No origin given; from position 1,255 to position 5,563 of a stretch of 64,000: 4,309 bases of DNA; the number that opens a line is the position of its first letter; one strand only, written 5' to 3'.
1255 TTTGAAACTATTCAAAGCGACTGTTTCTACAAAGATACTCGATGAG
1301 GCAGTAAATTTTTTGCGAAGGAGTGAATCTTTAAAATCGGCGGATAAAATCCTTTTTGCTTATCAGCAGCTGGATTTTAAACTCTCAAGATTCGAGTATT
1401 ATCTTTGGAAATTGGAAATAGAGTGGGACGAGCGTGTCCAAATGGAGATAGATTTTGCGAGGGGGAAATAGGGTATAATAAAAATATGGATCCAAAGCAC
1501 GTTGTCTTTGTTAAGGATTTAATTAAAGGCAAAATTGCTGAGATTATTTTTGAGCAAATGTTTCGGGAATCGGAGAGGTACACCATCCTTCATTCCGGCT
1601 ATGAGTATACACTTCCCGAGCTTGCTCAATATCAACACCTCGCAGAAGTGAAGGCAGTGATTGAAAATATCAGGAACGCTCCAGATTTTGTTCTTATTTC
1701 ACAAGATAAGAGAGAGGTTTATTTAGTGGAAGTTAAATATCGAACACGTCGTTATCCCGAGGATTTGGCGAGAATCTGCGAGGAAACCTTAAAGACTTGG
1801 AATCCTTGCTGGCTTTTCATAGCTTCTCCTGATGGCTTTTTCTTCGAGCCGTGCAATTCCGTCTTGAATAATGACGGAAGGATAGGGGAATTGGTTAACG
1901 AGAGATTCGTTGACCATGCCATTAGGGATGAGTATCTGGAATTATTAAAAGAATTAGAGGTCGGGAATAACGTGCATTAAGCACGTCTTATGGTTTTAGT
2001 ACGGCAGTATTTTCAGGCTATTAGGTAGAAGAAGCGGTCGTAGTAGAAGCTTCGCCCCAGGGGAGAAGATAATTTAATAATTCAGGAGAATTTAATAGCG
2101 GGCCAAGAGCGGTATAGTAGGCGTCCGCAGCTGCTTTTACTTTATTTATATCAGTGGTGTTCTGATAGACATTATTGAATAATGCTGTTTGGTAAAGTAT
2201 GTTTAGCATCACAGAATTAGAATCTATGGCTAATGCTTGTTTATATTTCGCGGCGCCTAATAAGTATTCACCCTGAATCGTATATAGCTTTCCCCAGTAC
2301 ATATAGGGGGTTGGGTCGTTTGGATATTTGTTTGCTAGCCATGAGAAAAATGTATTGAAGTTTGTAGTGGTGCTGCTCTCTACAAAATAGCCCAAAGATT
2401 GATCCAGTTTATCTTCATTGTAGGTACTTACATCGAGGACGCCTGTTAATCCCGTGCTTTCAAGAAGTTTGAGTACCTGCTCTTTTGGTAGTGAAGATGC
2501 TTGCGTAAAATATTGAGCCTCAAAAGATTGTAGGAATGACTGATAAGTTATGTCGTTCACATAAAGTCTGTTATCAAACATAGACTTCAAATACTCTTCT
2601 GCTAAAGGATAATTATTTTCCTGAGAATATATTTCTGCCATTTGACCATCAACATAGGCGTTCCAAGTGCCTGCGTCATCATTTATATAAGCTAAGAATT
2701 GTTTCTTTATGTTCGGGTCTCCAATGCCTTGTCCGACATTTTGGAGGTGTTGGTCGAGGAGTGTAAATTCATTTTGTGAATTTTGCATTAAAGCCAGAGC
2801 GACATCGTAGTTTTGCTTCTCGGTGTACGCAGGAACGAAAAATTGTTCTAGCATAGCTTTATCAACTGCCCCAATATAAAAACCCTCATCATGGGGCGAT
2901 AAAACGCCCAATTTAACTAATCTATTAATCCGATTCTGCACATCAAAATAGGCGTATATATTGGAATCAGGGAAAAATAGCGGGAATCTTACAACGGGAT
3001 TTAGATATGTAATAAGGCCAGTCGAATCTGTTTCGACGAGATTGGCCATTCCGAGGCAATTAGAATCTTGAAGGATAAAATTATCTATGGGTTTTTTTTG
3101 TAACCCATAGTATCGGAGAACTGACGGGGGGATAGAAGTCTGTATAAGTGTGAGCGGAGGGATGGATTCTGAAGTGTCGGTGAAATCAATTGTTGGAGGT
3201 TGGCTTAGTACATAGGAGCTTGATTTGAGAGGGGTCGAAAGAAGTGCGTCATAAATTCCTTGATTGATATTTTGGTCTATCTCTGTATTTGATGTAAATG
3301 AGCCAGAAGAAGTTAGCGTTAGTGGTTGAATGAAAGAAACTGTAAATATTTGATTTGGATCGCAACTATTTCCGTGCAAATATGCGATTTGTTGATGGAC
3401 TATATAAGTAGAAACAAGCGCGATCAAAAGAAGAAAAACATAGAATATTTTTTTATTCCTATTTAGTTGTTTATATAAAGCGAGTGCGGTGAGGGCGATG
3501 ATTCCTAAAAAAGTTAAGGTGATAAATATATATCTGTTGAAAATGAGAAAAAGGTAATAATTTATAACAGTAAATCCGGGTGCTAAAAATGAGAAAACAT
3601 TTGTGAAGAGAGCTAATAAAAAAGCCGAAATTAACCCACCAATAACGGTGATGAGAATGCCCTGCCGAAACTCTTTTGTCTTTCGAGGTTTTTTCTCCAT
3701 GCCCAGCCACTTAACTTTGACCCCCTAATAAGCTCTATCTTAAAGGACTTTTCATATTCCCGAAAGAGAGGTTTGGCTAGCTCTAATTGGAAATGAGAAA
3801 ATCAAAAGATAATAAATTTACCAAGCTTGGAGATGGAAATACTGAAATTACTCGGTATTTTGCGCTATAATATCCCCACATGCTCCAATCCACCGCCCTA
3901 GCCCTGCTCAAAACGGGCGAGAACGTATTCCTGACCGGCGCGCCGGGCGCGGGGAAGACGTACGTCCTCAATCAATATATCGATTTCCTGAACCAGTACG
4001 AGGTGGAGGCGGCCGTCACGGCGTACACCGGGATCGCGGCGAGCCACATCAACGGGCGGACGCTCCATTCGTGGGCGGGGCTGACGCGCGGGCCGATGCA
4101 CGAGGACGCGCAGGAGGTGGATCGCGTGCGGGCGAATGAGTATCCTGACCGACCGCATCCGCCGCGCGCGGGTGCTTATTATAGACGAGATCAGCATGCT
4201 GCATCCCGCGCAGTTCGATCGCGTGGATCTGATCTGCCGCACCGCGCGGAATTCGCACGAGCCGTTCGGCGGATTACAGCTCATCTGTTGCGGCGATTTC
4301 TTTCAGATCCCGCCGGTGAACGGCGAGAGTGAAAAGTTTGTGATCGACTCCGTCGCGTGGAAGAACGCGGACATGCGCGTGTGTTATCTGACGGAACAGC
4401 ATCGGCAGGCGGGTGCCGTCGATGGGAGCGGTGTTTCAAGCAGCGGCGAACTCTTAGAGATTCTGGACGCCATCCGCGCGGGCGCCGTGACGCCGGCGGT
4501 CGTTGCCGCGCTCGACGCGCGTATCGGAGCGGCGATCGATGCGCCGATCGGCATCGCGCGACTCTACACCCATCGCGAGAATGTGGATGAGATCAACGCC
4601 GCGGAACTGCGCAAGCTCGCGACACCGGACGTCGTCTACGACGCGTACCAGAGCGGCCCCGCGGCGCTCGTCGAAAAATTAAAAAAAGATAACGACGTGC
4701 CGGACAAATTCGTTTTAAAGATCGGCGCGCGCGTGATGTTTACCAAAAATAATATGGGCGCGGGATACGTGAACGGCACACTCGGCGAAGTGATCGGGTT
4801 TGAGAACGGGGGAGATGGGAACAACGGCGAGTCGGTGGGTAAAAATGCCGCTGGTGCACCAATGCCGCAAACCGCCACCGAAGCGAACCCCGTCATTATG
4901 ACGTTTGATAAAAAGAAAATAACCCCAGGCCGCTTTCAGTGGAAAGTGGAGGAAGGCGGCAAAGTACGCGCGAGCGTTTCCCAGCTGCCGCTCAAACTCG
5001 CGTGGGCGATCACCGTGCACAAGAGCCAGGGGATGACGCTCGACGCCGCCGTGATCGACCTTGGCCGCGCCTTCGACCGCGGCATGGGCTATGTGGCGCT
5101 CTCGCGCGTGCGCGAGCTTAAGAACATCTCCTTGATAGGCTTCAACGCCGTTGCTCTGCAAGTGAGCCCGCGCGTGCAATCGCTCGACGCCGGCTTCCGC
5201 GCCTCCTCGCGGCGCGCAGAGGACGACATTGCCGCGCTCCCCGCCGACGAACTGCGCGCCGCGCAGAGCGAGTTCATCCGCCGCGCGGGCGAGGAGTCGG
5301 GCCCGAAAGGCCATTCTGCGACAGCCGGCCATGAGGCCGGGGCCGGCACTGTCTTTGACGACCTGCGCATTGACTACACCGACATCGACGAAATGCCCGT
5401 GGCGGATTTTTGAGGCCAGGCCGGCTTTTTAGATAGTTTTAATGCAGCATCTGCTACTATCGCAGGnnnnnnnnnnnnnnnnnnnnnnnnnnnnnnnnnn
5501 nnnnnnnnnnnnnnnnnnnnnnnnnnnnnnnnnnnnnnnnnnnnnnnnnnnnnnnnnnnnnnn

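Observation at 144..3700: Low-GC island encoding a HEPN-like protein, a PD-(D/E)xK nuclease and a large TPR membrane protein: candidate defence or toxin module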

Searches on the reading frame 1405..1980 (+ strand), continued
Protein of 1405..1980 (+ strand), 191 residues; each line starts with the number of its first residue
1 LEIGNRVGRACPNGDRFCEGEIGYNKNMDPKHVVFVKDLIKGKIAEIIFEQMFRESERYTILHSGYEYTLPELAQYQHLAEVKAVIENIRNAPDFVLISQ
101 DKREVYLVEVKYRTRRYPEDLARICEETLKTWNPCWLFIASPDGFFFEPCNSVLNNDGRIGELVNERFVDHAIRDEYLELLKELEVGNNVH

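Call 75: list_cluster_members(proteins=[P0008, P0276, P0002, P0004, P0007, P0278, P0020, P0042, P0101, P0183])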
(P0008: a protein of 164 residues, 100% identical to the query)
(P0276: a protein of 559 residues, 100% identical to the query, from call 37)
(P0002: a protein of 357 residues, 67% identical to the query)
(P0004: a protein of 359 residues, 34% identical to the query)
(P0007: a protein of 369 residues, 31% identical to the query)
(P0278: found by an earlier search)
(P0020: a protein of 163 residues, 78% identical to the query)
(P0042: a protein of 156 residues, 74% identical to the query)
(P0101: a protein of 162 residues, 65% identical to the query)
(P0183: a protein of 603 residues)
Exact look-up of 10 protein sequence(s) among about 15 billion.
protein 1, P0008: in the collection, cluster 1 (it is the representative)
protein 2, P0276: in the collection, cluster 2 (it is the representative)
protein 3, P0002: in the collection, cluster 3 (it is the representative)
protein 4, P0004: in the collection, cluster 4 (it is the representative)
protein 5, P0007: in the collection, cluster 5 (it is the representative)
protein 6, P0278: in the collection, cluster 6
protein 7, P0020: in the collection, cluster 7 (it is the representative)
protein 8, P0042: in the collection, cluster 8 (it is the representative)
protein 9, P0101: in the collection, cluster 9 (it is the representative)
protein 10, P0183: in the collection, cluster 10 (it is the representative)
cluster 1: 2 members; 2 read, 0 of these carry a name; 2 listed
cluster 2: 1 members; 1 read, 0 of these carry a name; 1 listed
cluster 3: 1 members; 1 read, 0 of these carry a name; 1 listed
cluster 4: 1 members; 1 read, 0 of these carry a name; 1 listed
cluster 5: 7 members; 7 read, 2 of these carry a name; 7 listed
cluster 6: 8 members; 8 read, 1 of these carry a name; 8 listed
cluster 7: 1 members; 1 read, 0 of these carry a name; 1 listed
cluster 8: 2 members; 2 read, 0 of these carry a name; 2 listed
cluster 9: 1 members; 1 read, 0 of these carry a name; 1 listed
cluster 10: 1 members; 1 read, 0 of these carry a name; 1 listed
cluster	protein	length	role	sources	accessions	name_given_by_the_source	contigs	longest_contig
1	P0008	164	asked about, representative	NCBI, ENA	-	-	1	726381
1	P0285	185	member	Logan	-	-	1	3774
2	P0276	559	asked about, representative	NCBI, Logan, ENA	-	-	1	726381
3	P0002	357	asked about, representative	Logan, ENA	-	-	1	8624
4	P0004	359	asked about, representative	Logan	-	-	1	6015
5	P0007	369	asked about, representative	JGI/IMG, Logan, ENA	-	hypothetical protein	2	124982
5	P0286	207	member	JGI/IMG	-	hypothetical protein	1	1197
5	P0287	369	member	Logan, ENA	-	-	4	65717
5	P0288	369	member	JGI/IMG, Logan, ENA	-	-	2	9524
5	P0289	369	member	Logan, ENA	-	-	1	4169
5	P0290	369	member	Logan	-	-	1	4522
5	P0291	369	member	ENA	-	-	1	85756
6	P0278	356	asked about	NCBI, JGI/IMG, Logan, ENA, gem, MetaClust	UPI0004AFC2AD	status=active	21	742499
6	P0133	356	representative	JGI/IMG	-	-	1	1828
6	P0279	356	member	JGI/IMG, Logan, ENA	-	-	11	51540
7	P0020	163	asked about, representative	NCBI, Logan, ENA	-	-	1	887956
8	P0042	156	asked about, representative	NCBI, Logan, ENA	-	-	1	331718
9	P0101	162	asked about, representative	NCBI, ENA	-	-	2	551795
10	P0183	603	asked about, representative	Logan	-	-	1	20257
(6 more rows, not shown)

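Call 78: search_dna_similar(query=window:1486-1980:+, collection=plasmids, mode=protein, max_evalue=0.001, max_rows=20)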
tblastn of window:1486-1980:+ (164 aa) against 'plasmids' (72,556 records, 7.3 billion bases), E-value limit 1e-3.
No match.

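Call 86: search_protein_families(library=padloc, alignment_id=A2, max_evalue=0.01)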
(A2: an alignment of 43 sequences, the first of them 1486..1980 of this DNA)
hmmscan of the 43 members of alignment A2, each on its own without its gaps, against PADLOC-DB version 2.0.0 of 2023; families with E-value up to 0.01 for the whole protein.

A. member 1, window:1486-1980:+ (164 aa): 1 family
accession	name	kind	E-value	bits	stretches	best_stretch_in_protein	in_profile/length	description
PDLC03271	MTase_II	-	0.0042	14.7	1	17-115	66-157/228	Type II methyltransferase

B. families by the number of members that match (of 43 scanned): 7 families
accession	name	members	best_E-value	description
PDLC03548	REase_II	3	0.0047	Type II restriction enzyme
PDLC02518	PglX|PglXI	2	0.0021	PglX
PDLC03271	MTase_II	2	0.0042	Type II methyltransferase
PDLC03496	REase_II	1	0.00096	Type II restriction enzyme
PDLC03495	REase_II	1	0.0024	Type II restriction enzyme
PDLC03110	Specificity_I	1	0.0062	Type I specificity subunit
PDLC00155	HamA1|HamA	1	0.0097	DUF1837 domain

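Call 97: fold_search(model_id=the predicted structure, library=viral)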
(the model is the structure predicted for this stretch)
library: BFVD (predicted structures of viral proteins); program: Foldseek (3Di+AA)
matches with E <= 10: 711; with E <= 0.001: 2
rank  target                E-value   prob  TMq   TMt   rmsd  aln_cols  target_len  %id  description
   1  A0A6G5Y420            5.6e-04  1.00  0.41  0.47   7.3       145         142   16  (no name in the UniProt tables at hand)
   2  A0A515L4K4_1          1.0e-03  1.00  0.41  0.08   6.7       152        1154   12  RNA-directed RNA polymerase L [Jujube yellow mottle-associated virus]
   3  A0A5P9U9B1            1.2e-03  1.00  0.40  0.61   5.9       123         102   20  (no name in the UniProt tables at hand)
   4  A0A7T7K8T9            1.5e-03  0.99  0.39  0.47   8.7       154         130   12  (no name in the UniProt tables at hand)
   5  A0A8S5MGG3            1.8e-03  0.99  0.44  0.35  10.8       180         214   11  Holliday junction resolvase RecU [Siphoviridae sp. ctGFb30]
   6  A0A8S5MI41            2.3e-03  0.99  0.42  0.45   7.8       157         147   10  Penicillin-binding protein-related factor A [Siphoviridae sp. ct7es18]
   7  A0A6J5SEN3            2.3e-03  0.99  0.40  0.46   8.4       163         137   10  Uncharacterized protein [uncultured Caudovirales phage]
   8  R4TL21                2.5e-03  0.97  0.31  0.27   7.6       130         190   12  Holliday junction resolvase [Halogranum tailed virus 1]
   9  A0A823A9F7            3.7e-03  0.47  0.25  0.20  16.0       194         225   15  (no name in the UniProt tables at hand)
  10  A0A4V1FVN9            4.2e-03  1.00  0.40  0.46   5.3       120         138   11  (no name in the UniProt tables at hand)
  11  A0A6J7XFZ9            4.4e-03  0.98  0.34  0.36   6.3       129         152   16  Endonuclease [uncultured Caudovirales phage]
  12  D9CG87                5.1e-03  0.28  0.20  0.17  16.6       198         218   13  (no name in the UniProt tables at hand)
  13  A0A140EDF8            5.4e-03  0.99  0.45  0.16   6.5       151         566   12  (no name in the UniProt tables at hand)
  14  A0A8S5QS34            5.8e-03  0.99  0.43  0.41   5.2       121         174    8  HOLLIDAY JUNCTION RESOLVASE HOMOLOGOUS RECOMBINATION [Myoviridae sp. ctgXL3]
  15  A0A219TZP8            5.8e-03  0.96  0.44  0.26  13.5       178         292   11  RNA-dependent RNA polymerase (Fragment) [Emaravirus cajani]
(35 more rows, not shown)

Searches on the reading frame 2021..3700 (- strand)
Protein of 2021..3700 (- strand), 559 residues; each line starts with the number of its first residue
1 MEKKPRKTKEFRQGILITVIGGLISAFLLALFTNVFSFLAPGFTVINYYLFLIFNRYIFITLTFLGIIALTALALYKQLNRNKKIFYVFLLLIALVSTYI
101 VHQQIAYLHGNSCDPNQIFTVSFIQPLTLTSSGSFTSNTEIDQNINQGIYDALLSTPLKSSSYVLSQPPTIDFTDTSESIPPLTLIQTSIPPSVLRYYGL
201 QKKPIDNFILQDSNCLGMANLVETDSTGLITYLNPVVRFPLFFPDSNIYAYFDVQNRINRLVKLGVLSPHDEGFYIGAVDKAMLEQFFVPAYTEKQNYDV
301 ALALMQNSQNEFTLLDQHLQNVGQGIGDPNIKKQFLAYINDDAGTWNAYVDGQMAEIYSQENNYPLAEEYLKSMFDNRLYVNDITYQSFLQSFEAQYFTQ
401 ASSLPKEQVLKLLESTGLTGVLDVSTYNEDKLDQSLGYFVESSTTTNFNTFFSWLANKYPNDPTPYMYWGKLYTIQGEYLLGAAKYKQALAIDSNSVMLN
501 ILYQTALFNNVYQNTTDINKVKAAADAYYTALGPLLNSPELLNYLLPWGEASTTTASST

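Call 3: search_protein_families(library=pfam, proteins=[window:2021-3700:-], max_evalue=1)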
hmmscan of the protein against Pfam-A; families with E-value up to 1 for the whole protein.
window:2021-3700:- (559 aa): 3 families
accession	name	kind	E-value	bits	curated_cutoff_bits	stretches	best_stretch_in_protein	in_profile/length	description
PF07719.23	TPR_2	-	0.0073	16.8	27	1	466-495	4-33/34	Tetratricopeptide repeat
PF13414.12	TPR_11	-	0.15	12.2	26.8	1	470-496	1-27/42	TPR repeat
PF12822.12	ECF_trnsprt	-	0.21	12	30.7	1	15-100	35-113/169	ECF transporter, substrate-specific component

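Call 4: search_protein_families(library=padloc, proteins=[window:2021-3700:-], max_evalue=1)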
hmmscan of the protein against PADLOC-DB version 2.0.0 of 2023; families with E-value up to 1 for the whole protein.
window:2021-3700:- (559 aa): 0 families

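Call 24: search_protein_families(library=ncbifam, proteins=[window:2021-3700:-], max_evalue=1)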
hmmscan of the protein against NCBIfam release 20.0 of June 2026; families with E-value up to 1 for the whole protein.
window:2021-3700:- (559 aa): 1 family
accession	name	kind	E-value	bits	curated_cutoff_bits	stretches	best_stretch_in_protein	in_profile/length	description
TIGR02327.1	int_mem_ywzB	hypoth_equivalog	0.31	11.4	39.65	0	53-102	4-51/68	DUF1146 family protein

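Call 37: find_homologous_proteins(query=window:2021-3700:-)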
Query window:2021-3700:- (559 aa): 1 proteins with E <= 0.001 among 8000 candidates.
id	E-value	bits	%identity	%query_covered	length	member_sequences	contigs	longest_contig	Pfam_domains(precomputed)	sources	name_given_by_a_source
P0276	0.0e+0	1242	100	100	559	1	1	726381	-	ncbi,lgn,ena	-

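Call 70: search_protein_families(library=phrogs, proteins=[window:2021-3700:-], max_evalue=1)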
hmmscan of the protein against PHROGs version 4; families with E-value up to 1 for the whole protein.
window:2021-3700:- (559 aa): 2 families
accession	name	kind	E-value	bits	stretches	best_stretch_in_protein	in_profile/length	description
phrog_29968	-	unknown function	0.22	13.3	0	1-97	1-91/123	-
phrog_20523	-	unknown function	0.26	11.9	1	54-97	18-56/60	-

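Call 76: find_encoding_contigs(protein=P0276, flank=10000, max_places=3)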
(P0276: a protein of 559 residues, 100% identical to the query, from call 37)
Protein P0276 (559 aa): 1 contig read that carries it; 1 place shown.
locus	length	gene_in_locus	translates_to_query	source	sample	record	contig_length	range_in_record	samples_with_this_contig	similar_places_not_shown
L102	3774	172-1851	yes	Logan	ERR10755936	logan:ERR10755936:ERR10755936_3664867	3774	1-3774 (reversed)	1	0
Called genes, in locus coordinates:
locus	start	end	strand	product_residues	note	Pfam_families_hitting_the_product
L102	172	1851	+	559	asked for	-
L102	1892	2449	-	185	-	-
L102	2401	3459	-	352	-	-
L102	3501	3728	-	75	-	-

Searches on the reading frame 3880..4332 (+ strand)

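Call 3: search_protein_families(library=pfam, proteins=[window:3880-4332:+], max_evalue=1)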
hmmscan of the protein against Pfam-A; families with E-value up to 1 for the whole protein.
window:3880-4332:+ (150 aa): 27 families (the best 25 are shown)
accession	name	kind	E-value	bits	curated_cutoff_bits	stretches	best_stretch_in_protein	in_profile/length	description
PF05970.20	PIF1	-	1.9e-11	44.4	25.9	1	10-78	19-88/223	PIF1-like helicase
PF13245.12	AAA_19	-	3.5e-08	34.1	25.1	1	4-64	2-64/134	AAA domain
PF13604.12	AAA_30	-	9.9e-05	22.6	27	1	5-68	8-79/191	AAA domain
PF13401.12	AAA_22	-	0.00013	22.7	27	1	14-45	6-33/130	AAA domain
PF13191.12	AAA_16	-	0.00016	22.6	32.6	1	12-63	23-79/167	AAA ATPase domain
PF12775.13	AAA_7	-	0.0085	16.1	25.8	1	8-44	28-64/181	P-loop containing dynein motor region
PF07728.20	AAA_5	-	0.0099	16.3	22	1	15-45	1-32/139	AAA domain (dynein-related subfamily)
PF00437.27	T2SSE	-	0.012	14.8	24.9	1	9-43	138-172/370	Type II/IV secretion system protein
PF20720.3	nSTAND3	-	0.014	15.6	27.2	1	5-32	9-36/155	Novel STAND NTPase 3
PF01443.25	Viral_helicase1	-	0.018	15.3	21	1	18-72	3-57/228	Viral superfamily 1 RNA helicase core domain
PF03266.21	NTPase_1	-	0.023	15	23.9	1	15-42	1-28/168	NTPase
PF09848.15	SLFN-g3_helicase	-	0.026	14.2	24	1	15-37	3-25/354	Schlafen group 3, DNA/RNA helicase domain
PF24883.2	NPHP3_N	-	0.028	15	24.8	1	16-44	25-53/164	Nephrocystin 3, N-terminal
PF01695.23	IstB_IS21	-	0.032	14.2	24.1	1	6-29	85-108/238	IstB-like ATP binding protein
PF00005.33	ABC_tran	-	0.04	15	25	1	10-37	8-35/137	ABC transporter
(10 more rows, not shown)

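Call 4: search_protein_families(library=padloc, proteins=[window:3880-4332:+], max_evalue=1)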
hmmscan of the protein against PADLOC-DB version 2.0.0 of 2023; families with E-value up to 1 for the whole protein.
window:3880-4332:+ (150 aa): 19 families
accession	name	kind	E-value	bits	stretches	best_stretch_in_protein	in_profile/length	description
PDLC01148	RecD_like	-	2e-07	27.7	1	17-81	332-399/719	RecD/Tra ATPase fused to N-terminal HHH domain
PDLC01734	typeIV_RecD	-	4.6e-06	23.2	1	16-61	357-402/763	RecD_0_IVD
PDLC04476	PDC-M16A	-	1.3e-05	21.8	1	14-87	24-94/691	-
PDLC04475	PDC-M16A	-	1.8e-05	21.4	1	9-62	26-80/721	-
PDLC00127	GajB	-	9.4e-05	19.1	1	6-60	13-71/594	UrvD helicase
PDLC00103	GajB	-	0.00014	18.9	1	2-37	17-52/612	UrvD helicase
PDLC05064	PDC-S68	-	0.00015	17.6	1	17-60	704-747/1273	-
PDLC00135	GajB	-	0.00048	17.1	1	6-63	13-72/603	UrvD helicase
PDLC04472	PDC-M16A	-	0.001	15.5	1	12-63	238-290/930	-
PDLC00144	GajB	-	0.0018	14.9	1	10-38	24-52/559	UrvD helicase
PDLC04140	mad8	-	0.0036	14.9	1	10-34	24-48/314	mads_8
PDLC00134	GajB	-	0.005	13.9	1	2-39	17-54/431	UrvD helicase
PDLC00268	PtuA1|PtuA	-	0.014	12.8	1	13-45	25-57/411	AAA ATPase domain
PDLC00133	GajB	-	0.031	11.3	1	11-58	21-72/382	UrvD helicase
PDLC00125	GajB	-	0.031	11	1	9-61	14-68/669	UrvD helicase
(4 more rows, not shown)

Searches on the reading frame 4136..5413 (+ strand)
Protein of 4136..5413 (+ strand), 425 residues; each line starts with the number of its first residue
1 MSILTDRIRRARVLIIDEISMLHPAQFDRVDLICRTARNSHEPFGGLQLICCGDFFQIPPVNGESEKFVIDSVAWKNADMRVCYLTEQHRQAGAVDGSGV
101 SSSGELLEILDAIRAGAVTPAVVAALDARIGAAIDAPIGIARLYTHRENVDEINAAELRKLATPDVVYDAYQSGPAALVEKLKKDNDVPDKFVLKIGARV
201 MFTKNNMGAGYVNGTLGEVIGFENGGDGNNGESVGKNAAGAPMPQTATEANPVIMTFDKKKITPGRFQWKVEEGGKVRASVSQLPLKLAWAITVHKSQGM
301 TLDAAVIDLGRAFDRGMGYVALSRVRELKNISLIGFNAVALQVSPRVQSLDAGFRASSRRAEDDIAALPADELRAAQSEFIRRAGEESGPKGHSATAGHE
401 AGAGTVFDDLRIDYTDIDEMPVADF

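Call 3: search_protein_families(library=pfam, proteins=[window:4136-5413:+], max_evalue=1)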
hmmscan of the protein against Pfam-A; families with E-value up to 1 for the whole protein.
window:4136-5413:+ (425 aa): 8 families
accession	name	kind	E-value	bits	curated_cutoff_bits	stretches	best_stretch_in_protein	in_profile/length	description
PF05970.20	PIF1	-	1.2e-17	64.7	25.9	1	4-119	96-218/223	PIF1-like helicase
PF21530.3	Pif1_2B_dom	-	5.5e-05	23.2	23.9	1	180-222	4-47/47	DNA helicase Pif1, 2B domain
PF13538.12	UvrD_C_2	-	8.1e-05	22.9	27.4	1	288-327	1-47/52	UvrD-like helicase C-terminal domain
PF18335.7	SH3_13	-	0.01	16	41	1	191-223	23-55/65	ATP-dependent RecD-like DNA helicase SH3 domain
PF01443.25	Viral_helicase1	-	0.015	15.6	21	0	8-62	55-101/228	Viral superfamily 1 RNA helicase core domain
PF02689.20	Herpes_Helicase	-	0.016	13.7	27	1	291-332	732-775/808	Helicase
PF13604.12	AAA_30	-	0.044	14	27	1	7-92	85-157/191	AAA domain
PF13245.12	AAA_19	-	0.16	12.5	25.1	1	8-61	88-132/134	AAA domain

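Call 4: search_protein_families(library=padloc, proteins=[window:4136-5413:+], max_evalue=1)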
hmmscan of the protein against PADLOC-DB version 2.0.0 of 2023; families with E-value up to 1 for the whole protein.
window:4136-5413:+ (425 aa): 7 families
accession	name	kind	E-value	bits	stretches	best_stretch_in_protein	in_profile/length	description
PDLC05065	PDC-S68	-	5.6e-08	29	1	282-327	1001-1049/1221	-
PDLC05064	PDC-S68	-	2.7e-05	20.1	2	283-326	1045-1091/1273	-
PDLC05066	PDC-S68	-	5.8e-05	19.3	2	246-305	954-1014/1202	-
PDLC01734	typeIV_RecD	-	0.00099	15.5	1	286-328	667-711/763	RecD_0_IVD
PDLC01148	RecD_like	-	0.0011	15.4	1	288-336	633-681/719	RecD/Tra ATPase fused to N-terminal HHH domain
PDLC04476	PDC-M16A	-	0.01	12.2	0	286-310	420-444/691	-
PDLC05035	PDC-S53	-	0.049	9.7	1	280-304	809-833/900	-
